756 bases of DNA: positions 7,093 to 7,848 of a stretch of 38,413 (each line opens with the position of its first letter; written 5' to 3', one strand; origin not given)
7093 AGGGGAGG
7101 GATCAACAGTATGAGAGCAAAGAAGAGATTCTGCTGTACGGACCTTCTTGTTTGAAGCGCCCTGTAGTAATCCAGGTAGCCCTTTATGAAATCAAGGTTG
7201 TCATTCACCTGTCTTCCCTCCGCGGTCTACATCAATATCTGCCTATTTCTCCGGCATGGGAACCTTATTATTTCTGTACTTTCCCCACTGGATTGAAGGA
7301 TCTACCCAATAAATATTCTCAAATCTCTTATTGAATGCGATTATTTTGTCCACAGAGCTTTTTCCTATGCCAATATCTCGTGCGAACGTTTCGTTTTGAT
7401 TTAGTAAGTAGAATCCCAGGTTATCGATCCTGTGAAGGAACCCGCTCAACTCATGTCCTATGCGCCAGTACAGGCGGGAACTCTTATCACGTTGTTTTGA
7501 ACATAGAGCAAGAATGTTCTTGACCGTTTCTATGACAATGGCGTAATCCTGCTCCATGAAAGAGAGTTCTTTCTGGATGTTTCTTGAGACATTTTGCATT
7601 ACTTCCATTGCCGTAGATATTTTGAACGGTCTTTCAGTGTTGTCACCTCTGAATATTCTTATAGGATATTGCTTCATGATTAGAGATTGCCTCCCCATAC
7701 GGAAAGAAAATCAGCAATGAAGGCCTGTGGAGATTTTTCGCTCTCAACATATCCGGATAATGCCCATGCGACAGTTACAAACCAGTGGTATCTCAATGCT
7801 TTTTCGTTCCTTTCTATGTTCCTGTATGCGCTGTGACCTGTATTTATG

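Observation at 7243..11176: Four-gene operon: a type II R-M pair extended by a MORC-like GHKL ATPase and a small HTH-like protein (candidate composite defence system)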

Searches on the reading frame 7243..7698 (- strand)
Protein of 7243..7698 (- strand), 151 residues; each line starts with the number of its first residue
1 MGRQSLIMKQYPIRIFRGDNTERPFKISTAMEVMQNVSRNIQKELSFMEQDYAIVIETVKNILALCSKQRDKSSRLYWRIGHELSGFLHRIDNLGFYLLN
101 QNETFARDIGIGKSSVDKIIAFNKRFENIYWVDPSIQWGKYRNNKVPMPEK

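Call 3: search_protein_families(library=pfam, proteins=[window:7243-7698:-], max_evalue=0.1)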
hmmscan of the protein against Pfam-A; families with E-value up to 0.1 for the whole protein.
window:7243-7698:- (151 aa): 1 family
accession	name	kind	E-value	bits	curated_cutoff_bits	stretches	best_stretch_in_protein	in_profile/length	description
PF01643.23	Acyl-ACP_TE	-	0.074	13.2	23.7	0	7-52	4-48/131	Acyl-ACP thioesterase N-terminal domain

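Call 4: search_protein_families(library=padloc, proteins=[window:7243-7698:-], max_evalue=0.1)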
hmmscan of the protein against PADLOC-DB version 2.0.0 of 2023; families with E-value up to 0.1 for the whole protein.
window:7243-7698:- (151 aa): 0 families

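Call 5: search_protein_families(library=ncbifam, proteins=[window:7243-7698:-], max_evalue=0.1)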
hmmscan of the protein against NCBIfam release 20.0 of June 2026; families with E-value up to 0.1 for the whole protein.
window:7243-7698:- (151 aa): 1 family
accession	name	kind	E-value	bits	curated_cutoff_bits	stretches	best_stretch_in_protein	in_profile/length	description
NF007218.0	PRK09639.1-2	equivalog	0.089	12.5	265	0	47-100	29-79/185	RNA polymerase sigma factor SigX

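Call 11: find_homologous_proteins(query=window:7243-7677:-)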
Query window:7243-7677:- (144 aa): 1 proteins with E <= 0.001 among 3 candidates.
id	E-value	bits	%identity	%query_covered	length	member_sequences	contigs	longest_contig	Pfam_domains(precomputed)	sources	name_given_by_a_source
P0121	7.1e-92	323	100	100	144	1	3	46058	-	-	-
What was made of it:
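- Tried and rejected: A word-indexed homology search with the small protein alone found only itself (call 11).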

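Call 19: find_homologous_proteins(query=A2)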
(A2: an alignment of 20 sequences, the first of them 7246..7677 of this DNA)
Query A2 (20 sequences) (144 aa, profile of the alignment): 26 proteins with E <= 0.001 among 799 candidates.
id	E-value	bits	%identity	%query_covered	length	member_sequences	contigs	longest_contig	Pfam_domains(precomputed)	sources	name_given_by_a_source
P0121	2.4e-52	195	100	100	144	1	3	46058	-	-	-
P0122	3.1e-44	168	33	97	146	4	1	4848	-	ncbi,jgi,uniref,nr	ncbi:hypothetical protein DRZ78_02155 [Candidatus Aerophobetes bacterium]|uniref:Uncharacterized pro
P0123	5.5e-44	168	32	92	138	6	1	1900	-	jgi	jgi:hypothetical protein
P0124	2.3e-41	159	36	97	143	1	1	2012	-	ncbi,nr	ncbi:MAG: hypothetical protein U9R03_03150 [Candidatus Aerophobetes bacterium]|nr:hypothetical prote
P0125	1.7e-37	147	30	95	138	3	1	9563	-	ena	-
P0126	1.4e-36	143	38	79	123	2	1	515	-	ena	-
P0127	3.5e-34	136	33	92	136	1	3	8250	-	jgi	-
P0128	6.2e-34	135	31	97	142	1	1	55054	-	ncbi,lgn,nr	ncbi:MAG: hypothetical protein HY868_16845 [Chloroflexi bacterium]|nr:hypothetical protein [Chlorofl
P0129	9.3e-34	134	31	94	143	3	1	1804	-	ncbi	-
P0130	3.4e-33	133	32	93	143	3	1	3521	-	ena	-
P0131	1.4e-32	131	31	93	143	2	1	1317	-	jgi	jgi:phytoene dehydrogenase-like protein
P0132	2.6e-32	130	30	95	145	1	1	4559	-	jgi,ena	-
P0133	5.6e-32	129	31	94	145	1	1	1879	-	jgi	jgi:hypothetical protein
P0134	4.2e-31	126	29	94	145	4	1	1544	-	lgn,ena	-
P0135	4.9e-31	126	29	96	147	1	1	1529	-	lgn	-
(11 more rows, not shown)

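Call 38: predict_structure(alignment_id=A3)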
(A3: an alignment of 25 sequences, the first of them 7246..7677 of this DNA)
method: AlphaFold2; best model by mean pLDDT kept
length: 144 residues; sequences in the alignment: 25
mean_pLDDT: 89.9   pTM: 0.85
mean pLDDT of the five models: 89.9, 89.5, 89.4, 88.8, 87.5
residues with pLDDT >= 90: 95; 70-90: 38; 50-70: 11; < 50: 0
segments of 3 or more residues with pLDDT < 50: none
pLDDT, mean of each block of 10 residues (from residue 1): 88 85 71 84 96 94 88 98 94 96 96 95 91 89 76
secondary structure, 60 per line:
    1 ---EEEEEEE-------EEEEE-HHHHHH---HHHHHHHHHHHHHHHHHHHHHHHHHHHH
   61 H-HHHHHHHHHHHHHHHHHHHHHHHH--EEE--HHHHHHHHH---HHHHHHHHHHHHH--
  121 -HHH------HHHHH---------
elements in order: E4-10 E18-22 H24-29 H33-61 H63-86 E89-91 H94-102 H106-118 H131-135
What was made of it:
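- Closest known: HEF_HK. Different: It has a beta-hairpin, a helical hairpin and a probable HTH (call 38).
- The small protein has a probable helix-turn-helix (call 38).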

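Call 40: search_protein_representatives(alignment_id=A3)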
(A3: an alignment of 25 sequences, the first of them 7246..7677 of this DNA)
Query: 25 sequences, 143 profile positions. Proteins with E-value up to 0.001 (for the whole library): 179; up to 1e-10: 57; up to 1e-30: 11. The best 150 are listed.
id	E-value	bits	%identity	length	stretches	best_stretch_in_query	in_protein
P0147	1.1e-53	197.4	-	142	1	1-140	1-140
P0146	1.1e-47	178.0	-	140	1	1-134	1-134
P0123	3.4e-41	156.9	-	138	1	1-142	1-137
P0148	1.3e-39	151.8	-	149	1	1-141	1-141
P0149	4.4e-38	146.8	-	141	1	6-140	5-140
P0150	3.6e-36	140.6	-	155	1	1-141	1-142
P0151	3.5e-34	134.2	-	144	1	1-141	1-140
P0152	6.7e-33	130.0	-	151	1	1-141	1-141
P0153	9.3e-33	129.6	-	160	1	1-141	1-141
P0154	1.7e-32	128.8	-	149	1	2-140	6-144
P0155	2.5e-31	124.9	-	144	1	1-141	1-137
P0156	1.8e-30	122.1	-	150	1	1-140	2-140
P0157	7.7e-29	116.9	-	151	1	3-140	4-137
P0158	7.3e-28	113.7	-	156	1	2-142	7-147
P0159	1.3e-27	112.9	-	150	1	1-141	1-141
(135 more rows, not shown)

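Call 42: fold_search(model_id=the predicted structure, library=pdb)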
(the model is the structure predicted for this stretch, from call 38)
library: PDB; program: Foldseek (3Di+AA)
matches with E <= 10: 166; with E <= 0.001: 0
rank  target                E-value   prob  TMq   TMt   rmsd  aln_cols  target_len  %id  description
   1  1vz0_A                5.3e-01  0.21  0.30  0.24  13.0       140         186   14  Chromosome segregation protein Spo0J from Thermus thermophilus (released 2004-07-19)
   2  1vz0_C                5.9e-01  0.20  0.31  0.25  12.3       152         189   15  Chromosome segregation protein Spo0J from Thermus thermophilus (released 2004-07-19)
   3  1vz0_H                7.4e-01  0.16  0.31  0.25  12.6       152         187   15  Chromosome segregation protein Spo0J from Thermus thermophilus (released 2004-07-19)
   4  8g5g_A                1.0e+00  0.33  0.35  0.17   8.5       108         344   11  Native GABA-A receptor from the mouse brain, meta-alpha1-alpha3-beta2-gamma2 subtype, in complex with GABA, Zolpidem,  (released 2023-09-20)
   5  1vz0_F                1.3e+00  0.11  0.27  0.22  13.0       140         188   14  Chromosome segregation protein Spo0J from Thermus thermophilus (released 2004-07-19)
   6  4umk_C                1.4e+00  0.44  0.39  0.30   5.4       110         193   13  The complex of Spo0J and parS DNA in chromosomal partition system (released 2015-05-13)
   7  1vz0_B                1.5e+00  0.13  0.32  0.26  12.6       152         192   14  Chromosome segregation protein Spo0J from Thermus thermophilus (released 2004-07-19)
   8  7wu3_R                1.7e+00  0.03  0.15  0.11  13.6       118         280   11  Cryo-EM structure of the adhesion GPCR ADGRF1 in complex with miniGs (released 2022-04-27)
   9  1vz0_E                1.9e+00  0.12  0.33  0.26  12.7       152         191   14  Chromosome segregation protein Spo0J from Thermus thermophilus (released 2004-07-19)
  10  6s6h_B                2.3e+00  0.35  0.37  0.38   4.6        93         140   13  Crystal structure of the DNA binding domain of the chromosome-partitioning protein ParB complexed to the centromeric p (released 2020-07-15)
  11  7m6s_A                2.4e+00  0.04  0.21  0.11  20.4       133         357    9  Full length alpha1 Glycine receptor in presence of 1mM Glycine and 32uM Tetrahydrocannabinol State 3 (released 2022-08-03)
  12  6s6h_A                2.5e+00  0.33  0.37  0.43   4.6        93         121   13  Crystal structure of the DNA binding domain of the chromosome-partitioning protein ParB complexed to the centromeric p (released 2020-07-15)
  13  8dz8_F                2.5e+00  0.12  0.27  0.37   7.9       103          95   14  Neoleukin 4, a de novo designed IL-4 mimetic (released 2023-03-29)
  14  8foi_A                2.7e+00  0.16  0.35  0.17   8.6       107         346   10  Native GABA-A receptor from the mouse brain, alpha1-beta2-gamma2 subtype, in complex with GABA and allopregnanolone (released 2023-09-20)
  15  9hns_A                2.7e+00  0.08  0.32  0.16  18.6       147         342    9  a5b3 GABAAR bound to GABA and Mb25 in a desensitized state in saposin nanodiscs after long GABA treatment (released 2025-12-24)
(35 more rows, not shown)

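Call 46: find_encoding_contigs(protein=P0121, flank=10000, max_places=6)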
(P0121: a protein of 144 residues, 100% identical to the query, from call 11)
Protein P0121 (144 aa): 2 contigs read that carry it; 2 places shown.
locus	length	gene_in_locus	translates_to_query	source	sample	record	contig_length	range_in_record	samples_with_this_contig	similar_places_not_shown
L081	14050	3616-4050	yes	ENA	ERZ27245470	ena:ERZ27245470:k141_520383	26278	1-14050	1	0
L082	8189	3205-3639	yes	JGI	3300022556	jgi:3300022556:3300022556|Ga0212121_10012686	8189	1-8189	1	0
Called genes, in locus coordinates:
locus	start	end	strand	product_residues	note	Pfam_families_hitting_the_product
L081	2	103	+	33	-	?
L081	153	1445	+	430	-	PF01555:N6_N4_Mtase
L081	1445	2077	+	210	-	PF09568:RE_MjaI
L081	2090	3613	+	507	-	PF02518:HATPase_c, PF13589:HATPase_c_3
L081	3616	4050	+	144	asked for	-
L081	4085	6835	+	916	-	-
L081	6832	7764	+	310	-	-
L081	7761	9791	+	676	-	PF13432:TPR_16 (faint), PF13181:TPR_8 (faint), PF00801:PKD, PF18911:PKD_4, PF00515:TPR_1 (faint), PF07719:TPR_2 (faint), PF13424:TPR_12 (weak), PF13174:TPR_6 (weak), +3 more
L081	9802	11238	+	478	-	PF13709:DUF4159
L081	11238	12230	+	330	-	PF20030:bpMoxR, PF07726:AAA_3, PF07728:AAA_5, PF17863:AAA_lid_2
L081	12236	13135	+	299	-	PF01882:DUF58, PF13519:VWA_2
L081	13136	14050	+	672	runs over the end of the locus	PF07584:BatA, PF13519:VWA_2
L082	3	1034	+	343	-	?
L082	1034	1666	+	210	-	PF09568:RE_MjaI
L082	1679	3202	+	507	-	PF02518:HATPase_c, PF13589:HATPase_c_3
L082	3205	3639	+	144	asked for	-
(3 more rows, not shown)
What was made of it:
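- Checked: The likely true start is the ATG at 11140, giving 430 aa, as called independently in L081 (call 46).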

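Call 64: search_solved_structures(query=A2, max_evalue=10)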
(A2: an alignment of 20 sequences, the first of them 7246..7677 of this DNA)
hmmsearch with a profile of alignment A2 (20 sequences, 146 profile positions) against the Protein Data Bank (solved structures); distinct sequences matched with E-value up to 10: 4.
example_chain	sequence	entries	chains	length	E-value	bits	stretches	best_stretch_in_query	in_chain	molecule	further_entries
5jen_A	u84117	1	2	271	0.044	17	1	48-99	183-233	Anti-sigma-V factor RsiV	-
4dyu_A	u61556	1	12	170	0.4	13.9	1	24-72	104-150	DNA protection during starvation protein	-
9kns_A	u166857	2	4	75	0.6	13.3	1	21-63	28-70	Protein Hook homolog 3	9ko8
4nps_A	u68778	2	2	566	5.5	10.2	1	24-124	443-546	Bartonella effector protein (Bep) substrate of VirB T4SS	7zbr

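Call 94: fold_search(model_id=the predicted structure, library=viral)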
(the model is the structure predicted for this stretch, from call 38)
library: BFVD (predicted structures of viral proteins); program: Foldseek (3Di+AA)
matches with E <= 10: 247; with E <= 0.001: 0
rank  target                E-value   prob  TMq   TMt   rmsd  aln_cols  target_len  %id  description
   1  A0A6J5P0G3            1.6e-01  0.77  0.39  0.34   4.8       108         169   16  Uncharacterized protein [uncultured Caudovirales phage]
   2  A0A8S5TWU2            4.6e-01  0.77  0.40  0.14   5.6       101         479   10  ATP-dependent chaperone (Fragment) [Siphoviridae sp. ctTgb17]
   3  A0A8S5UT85            5.2e-01  0.82  0.40  0.14   3.6        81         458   15  Chromosome partitioning protein [Siphoviridae sp. ct4fm14]
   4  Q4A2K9                7.6e-01  0.41  0.37  0.44   6.1        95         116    6  Uncharacterized protein [Emiliania huxleyi virus 86 (isolate United Kingdom/English Channel/1999)]
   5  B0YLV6                9.6e-01  0.11  0.24  0.28  13.0       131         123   12  Uncharacterized protein [Glossina hytrovirus (isolate Glossina pallidipes/Ethiopia/Seibersdorf/-)]
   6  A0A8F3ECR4            1.0e+00  0.54  0.37  0.24   4.3        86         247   12  Uncharacterized protein [Arthrobacter phage SilentRX]
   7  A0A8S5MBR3            1.1e+00  0.20  0.36  0.17  15.8       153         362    9  Chromosome partitioning protein [Myoviridae sp. ct9Fw19]
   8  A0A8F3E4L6            1.2e+00  0.35  0.33  0.51   4.0        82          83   10  (no name in the UniProt tables at hand)
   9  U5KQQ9                1.3e+00  0.14  0.27  0.19  10.1       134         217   10  (no name in the UniProt tables at hand)
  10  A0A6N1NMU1            1.3e+00  0.08  0.23  0.12  13.6       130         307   11  Putative orfan [Tupanvirus soda lake]
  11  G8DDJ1                1.4e+00  0.13  0.23  0.20  14.2       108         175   11  (no name in the UniProt tables at hand)
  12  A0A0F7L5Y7            1.7e+00  0.18  0.30  0.30   5.6        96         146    9  Uncharacterized protein [uncultured marine virus]
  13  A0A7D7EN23            1.7e+00  0.13  0.25  0.12   8.3        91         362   10  (no name in the UniProt tables at hand)
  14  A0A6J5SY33            1.8e+00  0.12  0.21  0.07   9.7        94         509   10  COG4695 Phage-related protein [uncultured Caudovirales phage]
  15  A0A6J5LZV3            1.9e+00  0.51  0.34  0.14   3.9        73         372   14  Spo0J Stage 0 sporulation protein J (Antagonist of Soj) containing ParB-like nuclease domain [uncultured Caudovirales phage]
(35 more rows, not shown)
